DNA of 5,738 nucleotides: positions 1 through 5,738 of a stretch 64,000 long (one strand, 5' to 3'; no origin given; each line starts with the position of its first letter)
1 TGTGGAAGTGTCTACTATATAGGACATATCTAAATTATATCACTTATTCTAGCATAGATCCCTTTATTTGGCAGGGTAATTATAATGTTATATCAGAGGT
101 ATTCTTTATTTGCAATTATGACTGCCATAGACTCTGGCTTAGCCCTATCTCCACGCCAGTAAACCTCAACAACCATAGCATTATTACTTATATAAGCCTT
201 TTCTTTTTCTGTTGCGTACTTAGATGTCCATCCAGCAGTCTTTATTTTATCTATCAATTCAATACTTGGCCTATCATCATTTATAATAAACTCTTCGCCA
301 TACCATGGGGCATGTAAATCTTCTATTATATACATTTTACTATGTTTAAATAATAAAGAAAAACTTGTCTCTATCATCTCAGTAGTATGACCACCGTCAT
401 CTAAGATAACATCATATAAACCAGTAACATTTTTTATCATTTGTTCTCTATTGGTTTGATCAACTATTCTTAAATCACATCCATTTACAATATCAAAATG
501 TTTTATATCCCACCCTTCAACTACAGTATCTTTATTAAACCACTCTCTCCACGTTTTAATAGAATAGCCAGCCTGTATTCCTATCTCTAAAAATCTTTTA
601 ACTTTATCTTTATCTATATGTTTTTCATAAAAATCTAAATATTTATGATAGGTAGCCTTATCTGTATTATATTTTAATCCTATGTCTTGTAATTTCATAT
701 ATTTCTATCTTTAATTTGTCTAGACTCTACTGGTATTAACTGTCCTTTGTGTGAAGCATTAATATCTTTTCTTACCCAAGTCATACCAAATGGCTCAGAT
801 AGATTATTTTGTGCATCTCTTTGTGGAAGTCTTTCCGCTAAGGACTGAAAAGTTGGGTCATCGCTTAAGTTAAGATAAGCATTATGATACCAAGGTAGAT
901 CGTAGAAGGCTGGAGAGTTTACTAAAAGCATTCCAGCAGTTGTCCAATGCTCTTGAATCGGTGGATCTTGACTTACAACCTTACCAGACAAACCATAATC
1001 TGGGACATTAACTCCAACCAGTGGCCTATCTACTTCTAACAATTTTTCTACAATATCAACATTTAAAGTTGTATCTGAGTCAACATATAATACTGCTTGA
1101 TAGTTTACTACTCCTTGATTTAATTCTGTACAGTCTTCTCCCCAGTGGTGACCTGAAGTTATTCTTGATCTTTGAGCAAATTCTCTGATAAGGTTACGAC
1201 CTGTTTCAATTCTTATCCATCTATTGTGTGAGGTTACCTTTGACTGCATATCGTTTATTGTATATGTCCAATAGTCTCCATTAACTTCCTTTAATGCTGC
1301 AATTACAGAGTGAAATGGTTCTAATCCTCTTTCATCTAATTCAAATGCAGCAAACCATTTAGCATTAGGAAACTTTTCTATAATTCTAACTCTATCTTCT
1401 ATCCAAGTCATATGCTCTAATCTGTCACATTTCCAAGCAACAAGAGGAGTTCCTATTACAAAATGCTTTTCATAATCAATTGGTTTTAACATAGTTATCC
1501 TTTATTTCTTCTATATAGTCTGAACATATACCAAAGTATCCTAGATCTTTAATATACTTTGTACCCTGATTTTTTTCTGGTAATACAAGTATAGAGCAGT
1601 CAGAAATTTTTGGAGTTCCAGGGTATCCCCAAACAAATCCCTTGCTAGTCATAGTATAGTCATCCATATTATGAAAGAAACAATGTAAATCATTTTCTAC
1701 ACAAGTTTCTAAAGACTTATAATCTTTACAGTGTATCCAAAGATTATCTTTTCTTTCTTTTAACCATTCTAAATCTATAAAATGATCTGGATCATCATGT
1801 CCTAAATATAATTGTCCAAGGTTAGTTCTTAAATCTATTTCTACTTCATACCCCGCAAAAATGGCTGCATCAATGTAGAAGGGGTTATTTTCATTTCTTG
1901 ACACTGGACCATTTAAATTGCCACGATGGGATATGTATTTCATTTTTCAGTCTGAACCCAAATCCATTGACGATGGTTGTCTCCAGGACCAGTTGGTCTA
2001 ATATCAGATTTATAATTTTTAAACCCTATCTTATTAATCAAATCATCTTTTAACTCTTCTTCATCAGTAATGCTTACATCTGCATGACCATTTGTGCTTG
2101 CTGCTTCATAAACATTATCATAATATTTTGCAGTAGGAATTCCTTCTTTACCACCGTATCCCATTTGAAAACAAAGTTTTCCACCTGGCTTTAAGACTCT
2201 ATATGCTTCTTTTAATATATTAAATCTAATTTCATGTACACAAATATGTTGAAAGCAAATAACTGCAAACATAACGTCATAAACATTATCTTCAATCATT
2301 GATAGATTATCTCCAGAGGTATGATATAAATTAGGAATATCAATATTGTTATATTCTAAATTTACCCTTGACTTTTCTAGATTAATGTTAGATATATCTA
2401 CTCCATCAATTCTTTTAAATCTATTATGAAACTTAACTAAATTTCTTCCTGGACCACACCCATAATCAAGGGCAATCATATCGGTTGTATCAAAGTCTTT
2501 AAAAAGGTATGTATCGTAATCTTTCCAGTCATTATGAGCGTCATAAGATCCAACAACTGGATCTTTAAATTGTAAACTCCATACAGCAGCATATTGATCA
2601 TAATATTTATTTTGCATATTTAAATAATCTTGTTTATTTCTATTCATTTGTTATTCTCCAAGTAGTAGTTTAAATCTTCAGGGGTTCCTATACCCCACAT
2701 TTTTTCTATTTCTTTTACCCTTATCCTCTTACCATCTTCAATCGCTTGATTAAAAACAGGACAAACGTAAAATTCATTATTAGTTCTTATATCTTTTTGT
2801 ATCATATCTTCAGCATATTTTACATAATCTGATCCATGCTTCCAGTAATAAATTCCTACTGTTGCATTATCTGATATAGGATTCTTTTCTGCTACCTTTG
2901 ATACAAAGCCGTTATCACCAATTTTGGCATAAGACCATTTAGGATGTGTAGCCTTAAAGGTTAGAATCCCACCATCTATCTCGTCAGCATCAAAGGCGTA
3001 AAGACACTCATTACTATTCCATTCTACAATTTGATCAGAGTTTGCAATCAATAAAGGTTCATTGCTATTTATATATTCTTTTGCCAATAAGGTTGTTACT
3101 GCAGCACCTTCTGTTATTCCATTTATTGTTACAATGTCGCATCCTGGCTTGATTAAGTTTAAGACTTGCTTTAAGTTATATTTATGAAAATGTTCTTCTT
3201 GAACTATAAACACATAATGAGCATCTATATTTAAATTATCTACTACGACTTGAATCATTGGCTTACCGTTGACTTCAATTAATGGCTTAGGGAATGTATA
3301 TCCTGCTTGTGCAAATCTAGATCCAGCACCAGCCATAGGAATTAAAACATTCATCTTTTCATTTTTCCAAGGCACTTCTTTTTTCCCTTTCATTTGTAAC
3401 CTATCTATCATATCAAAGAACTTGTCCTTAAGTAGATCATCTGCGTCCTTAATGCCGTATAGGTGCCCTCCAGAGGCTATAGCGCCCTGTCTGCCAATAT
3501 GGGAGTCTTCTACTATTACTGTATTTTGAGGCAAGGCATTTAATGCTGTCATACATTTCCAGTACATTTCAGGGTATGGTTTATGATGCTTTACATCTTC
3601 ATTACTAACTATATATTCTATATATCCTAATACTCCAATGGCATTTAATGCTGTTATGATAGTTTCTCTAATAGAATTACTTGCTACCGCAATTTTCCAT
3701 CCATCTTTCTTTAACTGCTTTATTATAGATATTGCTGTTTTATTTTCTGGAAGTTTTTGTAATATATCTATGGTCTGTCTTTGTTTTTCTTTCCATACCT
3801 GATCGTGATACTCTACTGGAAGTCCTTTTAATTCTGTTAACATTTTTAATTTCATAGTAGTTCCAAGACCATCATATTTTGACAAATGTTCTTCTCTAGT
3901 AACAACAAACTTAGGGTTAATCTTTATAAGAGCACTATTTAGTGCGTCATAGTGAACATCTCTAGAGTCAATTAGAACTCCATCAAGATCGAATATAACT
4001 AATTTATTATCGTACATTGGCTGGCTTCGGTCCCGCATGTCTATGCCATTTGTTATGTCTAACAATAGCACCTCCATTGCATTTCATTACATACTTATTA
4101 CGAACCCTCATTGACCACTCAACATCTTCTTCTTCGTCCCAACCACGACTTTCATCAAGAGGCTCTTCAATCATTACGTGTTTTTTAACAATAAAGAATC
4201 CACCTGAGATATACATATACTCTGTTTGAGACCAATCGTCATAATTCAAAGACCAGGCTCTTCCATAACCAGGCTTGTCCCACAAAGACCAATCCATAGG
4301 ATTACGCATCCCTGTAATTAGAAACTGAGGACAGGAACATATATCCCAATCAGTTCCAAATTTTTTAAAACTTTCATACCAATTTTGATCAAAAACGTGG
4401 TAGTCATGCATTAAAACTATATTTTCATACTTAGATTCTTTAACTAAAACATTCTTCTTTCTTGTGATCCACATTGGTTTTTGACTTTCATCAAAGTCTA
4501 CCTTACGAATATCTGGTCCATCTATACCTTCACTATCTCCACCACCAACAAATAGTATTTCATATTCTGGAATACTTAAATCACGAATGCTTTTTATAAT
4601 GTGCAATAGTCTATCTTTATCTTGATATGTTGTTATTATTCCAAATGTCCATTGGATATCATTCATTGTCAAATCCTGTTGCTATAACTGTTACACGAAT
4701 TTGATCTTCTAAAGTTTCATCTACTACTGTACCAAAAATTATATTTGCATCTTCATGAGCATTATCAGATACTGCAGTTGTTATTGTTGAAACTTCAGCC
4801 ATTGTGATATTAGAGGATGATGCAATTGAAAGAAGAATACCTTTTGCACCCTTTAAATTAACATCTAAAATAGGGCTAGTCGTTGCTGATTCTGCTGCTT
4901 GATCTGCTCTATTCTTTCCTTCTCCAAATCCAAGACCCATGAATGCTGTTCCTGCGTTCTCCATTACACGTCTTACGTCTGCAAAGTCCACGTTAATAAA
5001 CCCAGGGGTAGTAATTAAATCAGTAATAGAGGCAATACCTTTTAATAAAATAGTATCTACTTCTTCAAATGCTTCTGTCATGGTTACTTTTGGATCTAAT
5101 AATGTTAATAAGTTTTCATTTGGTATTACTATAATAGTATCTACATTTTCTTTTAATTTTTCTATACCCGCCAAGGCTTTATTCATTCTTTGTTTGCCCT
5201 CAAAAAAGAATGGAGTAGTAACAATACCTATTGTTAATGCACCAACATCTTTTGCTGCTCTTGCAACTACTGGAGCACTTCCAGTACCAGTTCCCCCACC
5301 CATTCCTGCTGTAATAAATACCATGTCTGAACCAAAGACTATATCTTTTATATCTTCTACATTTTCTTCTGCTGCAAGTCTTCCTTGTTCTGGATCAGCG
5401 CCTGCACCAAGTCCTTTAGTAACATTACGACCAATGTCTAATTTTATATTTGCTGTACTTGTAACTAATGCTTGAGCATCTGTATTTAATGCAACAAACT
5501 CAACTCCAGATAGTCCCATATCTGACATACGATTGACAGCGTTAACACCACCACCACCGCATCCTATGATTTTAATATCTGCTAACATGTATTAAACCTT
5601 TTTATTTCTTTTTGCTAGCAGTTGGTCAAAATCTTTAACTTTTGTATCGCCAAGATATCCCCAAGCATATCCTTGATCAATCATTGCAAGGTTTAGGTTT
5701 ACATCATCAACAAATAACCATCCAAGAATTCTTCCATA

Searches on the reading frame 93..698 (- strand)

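Call 15: search_protein_families(library=pfam, proteins=[window:93-698:-], max_evalue=0.01)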
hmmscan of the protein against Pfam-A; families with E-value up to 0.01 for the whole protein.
window:93-698:- (201 aa): 0 families

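Call 17: search_protein_families(library=phrogs, proteins=[window:93-698:-], max_evalue=0.001)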
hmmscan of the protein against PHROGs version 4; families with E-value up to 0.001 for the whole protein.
window:93-698:- (201 aa): 1 family
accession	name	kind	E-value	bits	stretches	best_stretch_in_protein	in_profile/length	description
phrog_21658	-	other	2.7e-20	74.1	1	1-132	1-152/226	methyltransferase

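Call 46: search_protein_families(library=ncbifam, proteins=[window:93-698:-], max_evalue=0.01)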
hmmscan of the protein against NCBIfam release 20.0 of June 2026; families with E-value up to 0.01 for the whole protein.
window:93-698:- (201 aa): 0 families

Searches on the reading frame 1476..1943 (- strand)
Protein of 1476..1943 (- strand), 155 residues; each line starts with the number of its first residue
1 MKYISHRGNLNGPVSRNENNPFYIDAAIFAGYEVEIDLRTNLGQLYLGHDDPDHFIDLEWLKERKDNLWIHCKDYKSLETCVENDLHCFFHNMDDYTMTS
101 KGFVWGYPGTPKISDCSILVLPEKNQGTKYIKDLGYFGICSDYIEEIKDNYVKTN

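Call 15: search_protein_families(library=pfam, proteins=[window:1476-1943:-], max_evalue=0.01)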
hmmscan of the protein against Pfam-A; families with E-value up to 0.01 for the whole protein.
window:1476-1943:- (155 aa): 0 families

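Call 17: search_protein_families(library=phrogs, proteins=[window:1476-1943:-], max_evalue=0.001)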
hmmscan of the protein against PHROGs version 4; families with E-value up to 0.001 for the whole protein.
window:1476-1943:- (155 aa): 1 family
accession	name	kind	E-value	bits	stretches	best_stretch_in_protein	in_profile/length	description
phrog_34507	-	unknown function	5e-32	112.1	1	1-143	7-159/167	-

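Call 46: search_protein_families(library=ncbifam, proteins=[window:1476-1943:-], max_evalue=0.01)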
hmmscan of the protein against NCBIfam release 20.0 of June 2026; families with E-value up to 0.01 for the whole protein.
window:1476-1943:- (155 aa): 0 families

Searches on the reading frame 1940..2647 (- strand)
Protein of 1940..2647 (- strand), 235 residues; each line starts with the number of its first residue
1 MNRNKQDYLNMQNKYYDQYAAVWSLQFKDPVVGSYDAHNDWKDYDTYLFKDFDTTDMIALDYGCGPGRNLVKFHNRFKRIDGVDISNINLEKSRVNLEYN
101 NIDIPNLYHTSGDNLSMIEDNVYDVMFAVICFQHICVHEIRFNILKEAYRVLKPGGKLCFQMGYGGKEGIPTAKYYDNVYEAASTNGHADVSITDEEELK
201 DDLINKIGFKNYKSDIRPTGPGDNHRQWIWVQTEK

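Call 15: search_protein_families(library=pfam, proteins=[window:1940-2647:-], max_evalue=0.01)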
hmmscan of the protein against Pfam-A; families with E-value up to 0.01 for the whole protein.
window:1940-2647:- (235 aa): 10 families
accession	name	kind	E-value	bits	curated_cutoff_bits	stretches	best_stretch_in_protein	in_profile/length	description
PF08241.18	Methyltransf_11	-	3.2e-15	57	21.2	1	60-160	1-95/95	Methyltransferase domain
PF13649.12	Methyltransf_25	-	9.6e-15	55.5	27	1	60-156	2-97/97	Methyltransferase domain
PF13847.12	Methyltransf_31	-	3e-10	40.4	27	1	56-163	4-112/145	Methyltransferase domain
PF08242.18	Methyltransf_12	-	3.9e-10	40.8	30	1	60-158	1-98/98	Methyltransferase domain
PF13489.12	Methyltransf_23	-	1e-08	35.6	27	1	48-212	16-162/164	Methyltransferase domain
PF01209.24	Ubie_methyltran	-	4.3e-08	33.2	20.1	1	33-159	27-150/233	ubiE/COQ5 methyltransferase family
PF05175.20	MTS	-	1.6e-05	25.1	23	1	52-160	27-138/170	Methyltransferase small domain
PF09445.16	Methyltransf_15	-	0.00017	21.6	22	1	58-120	3-64/165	RNA cap guanine-N2 methyltransferase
PF06325.19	PrmA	-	0.00037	20.5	22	1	53-159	159-257/296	Ribosomal protein L11 methyltransferase (PrmA)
PF20922.3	Anamorsin_N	-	0.00058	20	27.1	1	118-206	47-134/163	Anamorsin, N-terminal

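Call 17: search_protein_families(library=phrogs, proteins=[window:1940-2647:-], max_evalue=0.001)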
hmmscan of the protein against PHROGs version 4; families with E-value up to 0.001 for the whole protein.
window:1940-2647:- (235 aa): 2 families
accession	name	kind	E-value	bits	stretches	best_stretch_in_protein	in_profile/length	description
phrog_4752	-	other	2.5e-12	47.6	1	42-196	38-194/241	tRNA methyltransferase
phrog_22502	-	other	2.2e-09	38.5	1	59-159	75-172/276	methyltransferase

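Call 46: search_protein_families(library=ncbifam, proteins=[window:1940-2647:-], max_evalue=0.01)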
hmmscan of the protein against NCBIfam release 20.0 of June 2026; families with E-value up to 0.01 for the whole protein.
window:1940-2647:- (235 aa): 28 families (the best 25 are shown)
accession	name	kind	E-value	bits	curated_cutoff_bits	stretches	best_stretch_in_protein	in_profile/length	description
NF043040.1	corrin_prot_MT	hypoth_equivalog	1.3e-10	41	180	1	48-159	34-146/216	corrinoid protein-associated methyltransferase CpaM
NF041536.1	ArsM_DUF2284_UU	exception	1.6e-08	33.4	575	1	59-159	80-179/459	arsenite methyltransferase/DUF2284 domain selenoprotein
NF041537.1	ArsM_AhpD_UU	exception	1.7e-07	30.3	510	1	60-159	81-179/345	arsenite methyltransferase/AhpD domain selenoprotein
TIGR01934.1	MenG_MenH_UbiE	subfamily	1.6e-06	27.6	158.35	1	34-159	20-140/223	ubiquinone/menaquinone biosynthesis methyltransferase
NF007610.0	PRK10258.1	equivalog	1.7e-06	27.6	342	1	58-162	45-140/251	malonyl-ACP O-methyltransferase BioC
NF002463.0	PRK01683.1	equivalog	2e-06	27.6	297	1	59-163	35-131/258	trans-aconitate 2-methyltransferase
NF047649.1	MTase_UXPK_star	exception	2.6e-06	26.7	460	1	59-159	81-180/283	methyltransferase/UXPK-star double selenoprotein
NF011529.0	PRK14968.1-3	equivalog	3.3e-06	26.7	162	1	53-126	32-102/198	putative methyltransferase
NF001243.0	PRK00216.1-4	equivalog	3.6e-06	26.5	235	1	32-159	26-151/237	demethylmenaquinone methyltransferase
NF045667.1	MTase_DVU1556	equivalog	4.4e-06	26.3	155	1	57-159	24-118/213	DVU_1556 family methyltransferase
TIGR02072.1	BioC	equivalog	5.3e-06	26.4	184.95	1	55-160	34-132/244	malonyl-ACP O-methyltransferase BioC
TIGR02752.1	MenG_heptapren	equivalog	8.2e-06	25.5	419.85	1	32-159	24-149/231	demethylmenaquinone methyltransferase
NF045649.1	2X_seleno_MduS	exception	1e-05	24.7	380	1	59-159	45-146/338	methyltransferase domain-containing selenoprotein MduS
NF001244.0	PRK00216.1-5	equivalog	1.2e-05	24.8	216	1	34-159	29-152/236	bifunctional demethylmenaquinone methyltransferase/2-methoxy-6-polyprenyl-1,4-benzoquinol methylase UbiE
NF001242.0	PRK00216.1-3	equivalog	6.3e-05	22.5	351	1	34-159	49-174/258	bifunctional demethylmenaquinone methyltransferase/2-methoxy-6-polyprenyl-1,4-benzoquinol methylase UbiE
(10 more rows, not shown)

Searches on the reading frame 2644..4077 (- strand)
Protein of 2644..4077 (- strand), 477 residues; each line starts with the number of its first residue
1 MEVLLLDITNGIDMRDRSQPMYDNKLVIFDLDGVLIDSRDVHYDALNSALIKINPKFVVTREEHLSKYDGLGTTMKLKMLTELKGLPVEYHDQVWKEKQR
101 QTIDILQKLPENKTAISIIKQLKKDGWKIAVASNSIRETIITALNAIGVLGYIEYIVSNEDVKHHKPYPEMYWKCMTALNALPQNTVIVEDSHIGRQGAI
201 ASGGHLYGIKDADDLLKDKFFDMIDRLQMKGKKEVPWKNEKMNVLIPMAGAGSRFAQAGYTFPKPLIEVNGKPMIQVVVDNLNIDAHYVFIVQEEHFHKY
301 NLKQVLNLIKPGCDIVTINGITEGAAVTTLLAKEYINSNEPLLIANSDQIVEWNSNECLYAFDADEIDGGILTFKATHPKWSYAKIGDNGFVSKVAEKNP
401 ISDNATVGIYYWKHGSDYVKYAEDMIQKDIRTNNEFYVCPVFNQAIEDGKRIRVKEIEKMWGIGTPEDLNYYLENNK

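Call 15: search_protein_families(library=pfam, proteins=[window:2644-4077:-], max_evalue=0.01)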
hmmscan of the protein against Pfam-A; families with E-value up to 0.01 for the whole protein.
window:2644-4077:- (477 aa): 3 families
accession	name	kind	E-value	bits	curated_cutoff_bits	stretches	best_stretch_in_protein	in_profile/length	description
PF13419.12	HAD_2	-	2.1e-29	103.3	23.8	1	27-204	1-173/178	Haloacid dehalogenase-like hydrolase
PF00702.32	Hydrolase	-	7.1e-21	75.9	26.4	1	25-203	2-191/191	haloacid dehalogenase-like hydrolase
PF12804.13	NTP_transf_3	-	3.3e-05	24.5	27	1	245-349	2-96/160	MobA-like NTP transferase domain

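Call 17: search_protein_families(library=phrogs, proteins=[window:2644-4077:-], max_evalue=0.001)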
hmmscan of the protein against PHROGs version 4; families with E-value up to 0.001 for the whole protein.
window:2644-4077:- (477 aa): 4 families
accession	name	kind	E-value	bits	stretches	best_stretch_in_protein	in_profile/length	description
phrog_3980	-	unknown function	2.5e-76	258.3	1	241-473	2-244/495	-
phrog_8468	-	other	2.6e-32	113.4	1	21-211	4-194/221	HAD-superfamily hydrolase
phrog_29467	-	unknown function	3.2e-29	103.1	1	59-209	3-154/178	-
phrog_16932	-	unknown function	0.00015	21.8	1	102-188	32-120/480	-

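Call 46: search_protein_families(library=ncbifam, proteins=[window:2644-4077:-], max_evalue=0.01)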
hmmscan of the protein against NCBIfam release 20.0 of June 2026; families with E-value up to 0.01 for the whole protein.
window:2644-4077:- (477 aa): 48 families (the best 25 are shown)
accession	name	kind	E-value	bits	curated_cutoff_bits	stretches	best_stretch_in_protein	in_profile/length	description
TIGR02009.1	PGMB-YQAB-SF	subfamily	1.5e-26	93.7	153.35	1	27-203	4-180/186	beta-phosphoglucomutase family hydrolase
TIGR01990.1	bPGM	equivalog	7.3e-22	78.2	189.4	1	26-204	3-181/187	beta-phosphoglucomutase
NF009804.0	PRK13288.1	equivalog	1.1e-17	64.2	218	1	26-217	5-193/215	pyrophosphatase PpaX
NF008087.0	PRK10826.1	equivalog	1.2e-16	61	191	1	26-195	9-177/222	hexitol phosphatase HxpB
TIGR01208.1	rmlA_long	equivalog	2.4e-16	59.5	320.25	1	245-469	3-227/353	glucose-1-phosphate thymidylyltransferase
NF046057.1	bifunc_MtlD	equivalog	7.1e-16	57.7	800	1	27-212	10-194/683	bifunctional mannitol-1-phosphate dehydrogenase/phosphatase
NF053653.1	InDiPhoBT2121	equivalog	1.3e-15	57.6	245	1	25-205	2-182/216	inorganic diphosphatase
TIGR02253.1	CTE7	subfamily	1.9e-14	54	169.75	1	25-192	3-176/221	TIGR02253 family HAD-type hydrolase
NF008000.0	PRK10725.1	equivalog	2.4e-14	53.9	215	1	25-203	6-179/188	fructose-1-phosphate/6-phosphogluconate phosphatase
TIGR03992.1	Arch_glmU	subfamily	1.4e-13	50.5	292.1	1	242-469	1-220/393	bifunctional sugar-1-phosphate nucleotidylyltransferase/acetyltransferase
TIGR01454.1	AHBA_synth_RP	hypoth_equivalog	2.1e-13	50.4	246.65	1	27-216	1-185/205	AHBA synthesis associated protein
TIGR01509.1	HAD-SF-IA-v3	subfamily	3.4e-13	50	29.4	1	82-208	34-153/154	HAD-IA family hydrolase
TIGR01449.2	PGP_bact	equivalog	3.6e-13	49.5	180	1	27-206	1-181/213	phosphoglycolate phosphatase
NF009695.0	PRK13222.1-2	equivalog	3.4e-11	43.1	225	1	22-206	4-190/226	phosphoglycolate phosphatase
NF008610.0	PRK11587.1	equivalog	3.4e-11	42.9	282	1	25-223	4-195/219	sugar phosphatase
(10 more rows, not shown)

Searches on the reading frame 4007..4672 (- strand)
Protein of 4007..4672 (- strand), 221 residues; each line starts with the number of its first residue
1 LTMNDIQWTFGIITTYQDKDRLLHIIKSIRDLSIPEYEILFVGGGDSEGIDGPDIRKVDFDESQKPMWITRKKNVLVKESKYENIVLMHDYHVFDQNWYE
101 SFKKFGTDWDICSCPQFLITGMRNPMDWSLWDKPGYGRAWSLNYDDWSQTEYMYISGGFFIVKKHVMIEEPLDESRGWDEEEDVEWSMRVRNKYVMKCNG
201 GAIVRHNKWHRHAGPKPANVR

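Call 15: search_protein_families(library=pfam, proteins=[window:4007-4672:-], max_evalue=0.01)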
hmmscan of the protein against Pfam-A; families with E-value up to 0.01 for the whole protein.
window:4007-4672:- (221 aa): 0 families

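Call 17: search_protein_families(library=phrogs, proteins=[window:4007-4672:-], max_evalue=0.001)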
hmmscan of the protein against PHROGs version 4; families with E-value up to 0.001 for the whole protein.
window:4007-4672:- (221 aa): 0 families

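Call 46: search_protein_families(library=ncbifam, proteins=[window:4007-4672:-], max_evalue=0.01)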
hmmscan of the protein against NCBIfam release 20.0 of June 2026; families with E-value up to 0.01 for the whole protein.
window:4007-4672:- (221 aa): 1 family
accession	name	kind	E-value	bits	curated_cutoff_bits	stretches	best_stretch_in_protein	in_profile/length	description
NF050819.1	PolSacchBiosHfsG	equivalog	0.0071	15.5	500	0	159-195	170-206/302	polysaccharide biosynthesis protein HfsG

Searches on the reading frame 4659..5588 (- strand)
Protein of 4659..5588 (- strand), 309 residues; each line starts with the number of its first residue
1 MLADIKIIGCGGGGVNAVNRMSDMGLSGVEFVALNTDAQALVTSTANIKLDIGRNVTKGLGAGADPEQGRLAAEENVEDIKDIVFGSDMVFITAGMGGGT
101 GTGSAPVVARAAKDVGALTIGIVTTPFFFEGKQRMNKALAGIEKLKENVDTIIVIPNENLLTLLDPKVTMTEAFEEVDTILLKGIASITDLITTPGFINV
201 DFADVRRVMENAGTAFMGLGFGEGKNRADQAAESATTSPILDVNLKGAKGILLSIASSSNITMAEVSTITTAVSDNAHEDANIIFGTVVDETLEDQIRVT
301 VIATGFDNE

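Call 15: search_protein_families(library=pfam, proteins=[window:4659-5588:-], max_evalue=0.01)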
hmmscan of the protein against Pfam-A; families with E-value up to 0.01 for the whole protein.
window:4659-5588:- (309 aa): 2 families
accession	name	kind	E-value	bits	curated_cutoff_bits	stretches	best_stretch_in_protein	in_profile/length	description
PF00091.31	Tubulin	-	1.2e-45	156.5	33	1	5-163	2-188/190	Tubulin/FtsZ family, GTPase domain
PF12327.13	FtsZ_C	-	1.5e-30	105.8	27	1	213-307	1-95/95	FtsZ family, C-terminal domain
